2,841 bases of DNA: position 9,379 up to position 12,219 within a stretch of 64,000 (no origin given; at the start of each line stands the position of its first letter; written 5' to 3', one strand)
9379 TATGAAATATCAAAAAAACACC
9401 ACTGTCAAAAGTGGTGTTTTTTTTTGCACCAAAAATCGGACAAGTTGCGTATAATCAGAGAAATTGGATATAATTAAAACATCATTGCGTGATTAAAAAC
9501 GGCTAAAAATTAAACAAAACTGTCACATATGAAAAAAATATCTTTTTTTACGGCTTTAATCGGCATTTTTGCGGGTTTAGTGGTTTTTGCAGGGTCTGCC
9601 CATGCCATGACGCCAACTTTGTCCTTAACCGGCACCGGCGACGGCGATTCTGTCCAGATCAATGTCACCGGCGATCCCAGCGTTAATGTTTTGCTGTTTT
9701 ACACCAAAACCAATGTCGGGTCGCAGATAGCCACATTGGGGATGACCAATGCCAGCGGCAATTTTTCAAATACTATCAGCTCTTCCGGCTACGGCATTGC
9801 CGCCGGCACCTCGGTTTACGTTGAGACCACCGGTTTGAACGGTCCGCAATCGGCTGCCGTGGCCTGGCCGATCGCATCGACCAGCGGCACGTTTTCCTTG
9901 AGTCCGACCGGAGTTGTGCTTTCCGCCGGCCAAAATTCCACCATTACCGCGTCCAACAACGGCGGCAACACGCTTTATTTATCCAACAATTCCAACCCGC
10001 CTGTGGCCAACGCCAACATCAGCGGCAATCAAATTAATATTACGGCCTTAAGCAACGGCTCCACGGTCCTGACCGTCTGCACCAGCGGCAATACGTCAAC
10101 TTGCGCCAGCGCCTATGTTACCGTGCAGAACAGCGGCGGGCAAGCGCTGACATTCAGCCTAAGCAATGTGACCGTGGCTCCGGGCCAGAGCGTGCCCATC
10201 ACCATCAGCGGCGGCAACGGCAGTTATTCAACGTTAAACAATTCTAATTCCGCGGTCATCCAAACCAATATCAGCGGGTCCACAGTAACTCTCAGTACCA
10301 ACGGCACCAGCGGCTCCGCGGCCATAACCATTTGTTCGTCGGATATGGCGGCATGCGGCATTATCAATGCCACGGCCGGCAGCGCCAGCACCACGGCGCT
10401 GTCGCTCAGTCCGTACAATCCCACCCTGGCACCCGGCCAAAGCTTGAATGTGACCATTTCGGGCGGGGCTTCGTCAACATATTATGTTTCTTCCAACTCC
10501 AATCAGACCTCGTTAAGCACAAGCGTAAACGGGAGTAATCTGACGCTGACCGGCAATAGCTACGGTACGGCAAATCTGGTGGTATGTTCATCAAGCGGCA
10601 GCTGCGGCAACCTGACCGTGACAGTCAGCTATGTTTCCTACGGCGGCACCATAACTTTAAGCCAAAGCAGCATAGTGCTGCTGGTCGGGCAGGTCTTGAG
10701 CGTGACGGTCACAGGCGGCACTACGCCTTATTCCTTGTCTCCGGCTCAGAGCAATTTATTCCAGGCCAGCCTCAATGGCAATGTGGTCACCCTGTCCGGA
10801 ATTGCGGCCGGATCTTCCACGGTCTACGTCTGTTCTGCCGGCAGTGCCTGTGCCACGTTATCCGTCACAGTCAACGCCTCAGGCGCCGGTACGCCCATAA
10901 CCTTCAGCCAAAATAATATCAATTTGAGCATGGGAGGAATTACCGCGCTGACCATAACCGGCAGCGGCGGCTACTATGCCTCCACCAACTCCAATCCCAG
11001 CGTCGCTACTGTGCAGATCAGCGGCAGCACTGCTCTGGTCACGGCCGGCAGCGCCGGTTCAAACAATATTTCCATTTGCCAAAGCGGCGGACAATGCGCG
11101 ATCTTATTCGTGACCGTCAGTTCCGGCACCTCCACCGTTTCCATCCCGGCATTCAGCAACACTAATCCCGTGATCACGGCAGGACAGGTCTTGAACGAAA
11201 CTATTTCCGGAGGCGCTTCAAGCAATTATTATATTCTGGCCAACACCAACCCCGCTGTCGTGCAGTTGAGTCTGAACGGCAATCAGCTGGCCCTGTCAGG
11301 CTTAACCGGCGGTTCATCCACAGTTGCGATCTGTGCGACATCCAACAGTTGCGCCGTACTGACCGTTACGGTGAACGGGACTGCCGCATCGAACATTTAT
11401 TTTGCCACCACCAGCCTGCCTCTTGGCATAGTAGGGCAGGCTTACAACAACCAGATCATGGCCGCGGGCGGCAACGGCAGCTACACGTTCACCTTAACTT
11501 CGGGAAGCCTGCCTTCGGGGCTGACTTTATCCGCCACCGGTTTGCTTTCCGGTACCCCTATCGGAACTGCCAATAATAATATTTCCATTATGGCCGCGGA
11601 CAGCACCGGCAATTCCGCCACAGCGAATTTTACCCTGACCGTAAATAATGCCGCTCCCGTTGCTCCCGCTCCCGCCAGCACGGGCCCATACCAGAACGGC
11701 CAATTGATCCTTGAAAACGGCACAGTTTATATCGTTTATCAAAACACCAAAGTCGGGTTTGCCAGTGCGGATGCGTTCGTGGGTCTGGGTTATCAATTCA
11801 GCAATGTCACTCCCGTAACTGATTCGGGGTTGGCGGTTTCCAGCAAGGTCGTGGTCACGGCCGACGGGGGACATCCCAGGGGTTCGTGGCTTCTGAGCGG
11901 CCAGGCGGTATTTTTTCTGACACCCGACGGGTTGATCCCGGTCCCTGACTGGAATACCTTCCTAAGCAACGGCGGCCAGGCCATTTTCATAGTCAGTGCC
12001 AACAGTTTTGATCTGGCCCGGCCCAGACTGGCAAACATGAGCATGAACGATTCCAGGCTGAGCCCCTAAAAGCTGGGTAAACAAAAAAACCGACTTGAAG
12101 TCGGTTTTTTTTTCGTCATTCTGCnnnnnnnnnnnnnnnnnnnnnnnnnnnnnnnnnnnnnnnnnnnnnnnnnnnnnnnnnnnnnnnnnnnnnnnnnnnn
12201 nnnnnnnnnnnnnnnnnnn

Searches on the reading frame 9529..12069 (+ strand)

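Call 87: search_protein_families(library=pfam, proteins=[window:9529-12069:+], max_evalue=0.00001)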
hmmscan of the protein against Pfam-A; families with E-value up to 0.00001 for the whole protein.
window:9529-12069:+ (846 aa): 2 families
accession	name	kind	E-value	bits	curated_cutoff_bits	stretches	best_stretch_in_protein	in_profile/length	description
PF13629.12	T2SS-T3SS_pil_N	-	4.3e-12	46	23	0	333-367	37-72/72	Pilus formation protein N terminal region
PF05345.18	He_PIG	-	4.7e-12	46.6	24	1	628-706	8-96/96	Putative Ig domain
